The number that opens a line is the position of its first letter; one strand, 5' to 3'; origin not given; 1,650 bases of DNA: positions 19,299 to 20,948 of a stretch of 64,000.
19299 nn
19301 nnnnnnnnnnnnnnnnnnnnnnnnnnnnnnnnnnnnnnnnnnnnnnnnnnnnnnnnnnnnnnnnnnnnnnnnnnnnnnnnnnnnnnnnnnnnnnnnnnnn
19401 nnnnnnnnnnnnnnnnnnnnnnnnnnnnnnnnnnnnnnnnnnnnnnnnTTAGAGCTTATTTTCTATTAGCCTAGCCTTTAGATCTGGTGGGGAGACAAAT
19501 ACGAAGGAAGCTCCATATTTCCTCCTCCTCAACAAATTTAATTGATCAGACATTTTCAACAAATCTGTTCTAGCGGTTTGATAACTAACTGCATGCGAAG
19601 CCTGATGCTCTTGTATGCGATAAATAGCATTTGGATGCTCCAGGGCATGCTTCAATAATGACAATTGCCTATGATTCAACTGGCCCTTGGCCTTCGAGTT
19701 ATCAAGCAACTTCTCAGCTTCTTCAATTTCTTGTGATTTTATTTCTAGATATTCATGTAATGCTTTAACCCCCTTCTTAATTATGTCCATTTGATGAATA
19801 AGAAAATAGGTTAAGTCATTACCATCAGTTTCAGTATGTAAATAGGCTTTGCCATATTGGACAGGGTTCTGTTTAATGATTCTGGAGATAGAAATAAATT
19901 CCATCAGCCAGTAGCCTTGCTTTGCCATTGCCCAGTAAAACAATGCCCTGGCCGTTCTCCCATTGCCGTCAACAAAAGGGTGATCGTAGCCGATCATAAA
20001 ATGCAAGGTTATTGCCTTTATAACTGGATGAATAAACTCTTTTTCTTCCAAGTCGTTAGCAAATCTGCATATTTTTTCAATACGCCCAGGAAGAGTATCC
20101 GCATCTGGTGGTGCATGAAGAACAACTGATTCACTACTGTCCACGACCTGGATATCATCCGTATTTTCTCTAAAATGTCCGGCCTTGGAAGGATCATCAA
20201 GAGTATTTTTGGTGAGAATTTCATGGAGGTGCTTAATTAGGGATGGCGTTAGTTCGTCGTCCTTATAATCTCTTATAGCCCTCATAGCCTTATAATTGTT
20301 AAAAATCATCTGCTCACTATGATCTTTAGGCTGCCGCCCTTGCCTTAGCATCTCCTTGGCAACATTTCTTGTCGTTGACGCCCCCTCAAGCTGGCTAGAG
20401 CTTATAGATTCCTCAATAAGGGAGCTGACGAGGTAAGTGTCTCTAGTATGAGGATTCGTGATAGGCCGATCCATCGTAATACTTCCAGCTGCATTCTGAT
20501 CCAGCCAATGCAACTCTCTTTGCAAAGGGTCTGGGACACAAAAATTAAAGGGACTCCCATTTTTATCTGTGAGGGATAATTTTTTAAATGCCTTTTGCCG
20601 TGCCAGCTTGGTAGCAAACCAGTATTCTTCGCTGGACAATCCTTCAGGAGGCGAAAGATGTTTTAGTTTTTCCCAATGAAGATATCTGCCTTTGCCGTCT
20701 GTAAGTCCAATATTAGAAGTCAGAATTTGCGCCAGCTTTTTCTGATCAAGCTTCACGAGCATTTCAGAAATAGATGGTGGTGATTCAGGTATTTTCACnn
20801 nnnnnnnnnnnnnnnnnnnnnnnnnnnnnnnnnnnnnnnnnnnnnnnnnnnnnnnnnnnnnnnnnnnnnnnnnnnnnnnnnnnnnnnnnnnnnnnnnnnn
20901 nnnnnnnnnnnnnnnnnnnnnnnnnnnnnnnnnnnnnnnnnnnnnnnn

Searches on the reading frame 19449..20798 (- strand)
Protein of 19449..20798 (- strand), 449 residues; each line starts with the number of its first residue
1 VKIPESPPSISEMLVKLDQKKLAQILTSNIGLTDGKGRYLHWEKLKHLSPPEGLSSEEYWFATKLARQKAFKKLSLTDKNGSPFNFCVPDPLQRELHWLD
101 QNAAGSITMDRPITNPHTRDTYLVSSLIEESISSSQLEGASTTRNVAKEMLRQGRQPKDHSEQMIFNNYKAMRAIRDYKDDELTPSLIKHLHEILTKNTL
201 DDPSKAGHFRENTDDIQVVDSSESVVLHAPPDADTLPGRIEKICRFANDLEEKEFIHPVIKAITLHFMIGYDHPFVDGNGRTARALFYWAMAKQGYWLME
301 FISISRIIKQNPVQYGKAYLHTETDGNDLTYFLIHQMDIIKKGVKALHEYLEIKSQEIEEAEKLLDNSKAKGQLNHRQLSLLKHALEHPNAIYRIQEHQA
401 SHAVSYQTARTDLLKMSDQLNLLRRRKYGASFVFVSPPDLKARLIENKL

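Call 3: search_protein_families(library=pfam, proteins=[window:19449-20798:-], max_evalue=0.01)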
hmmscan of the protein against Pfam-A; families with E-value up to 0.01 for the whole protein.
window:19449-20798:- (449 aa): 1 family
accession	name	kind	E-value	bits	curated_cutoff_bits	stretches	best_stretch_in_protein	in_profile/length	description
PF02661.23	Fic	-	3.5e-20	73.1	24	1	183-289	2-91/93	Fic/DOC family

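Call 4: search_protein_families(library=padloc, proteins=[window:19449-20798:-], max_evalue=0.01)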
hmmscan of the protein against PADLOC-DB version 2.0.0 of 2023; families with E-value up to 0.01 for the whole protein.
window:19449-20798:- (449 aa): 10 families
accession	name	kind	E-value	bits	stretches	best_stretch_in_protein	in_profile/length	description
PDLC03963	SoFic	-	6.8e-40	135.6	1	110-427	43-344/361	-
PDLC04966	PDC-S24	-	2e-14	51.3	1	173-318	221-364/497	-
PDLC04836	PDC-S04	-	1.9e-10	38.3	1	158-344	66-234/244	-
PDLC04840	PDC-S04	-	8.3e-09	33.5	1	120-294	5-177/227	-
PDLC04837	PDC-S04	-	2.9e-08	31.3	1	134-318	33-204/234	-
PDLC04839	PDC-S04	-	1.6e-06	26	1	250-318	121-182/205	-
PDLC04963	PDC-S23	-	7e-06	23.7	1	163-296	145-266/312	-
PDLC04965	PDC-S23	-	1.3e-05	22.8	1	186-298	173-285/327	-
PDLC04838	PDC-S04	-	2.1e-05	22.4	1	246-298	120-169/209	-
PDLC04964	PDC-S23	-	0.0035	14.6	0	252-298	241-288/331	-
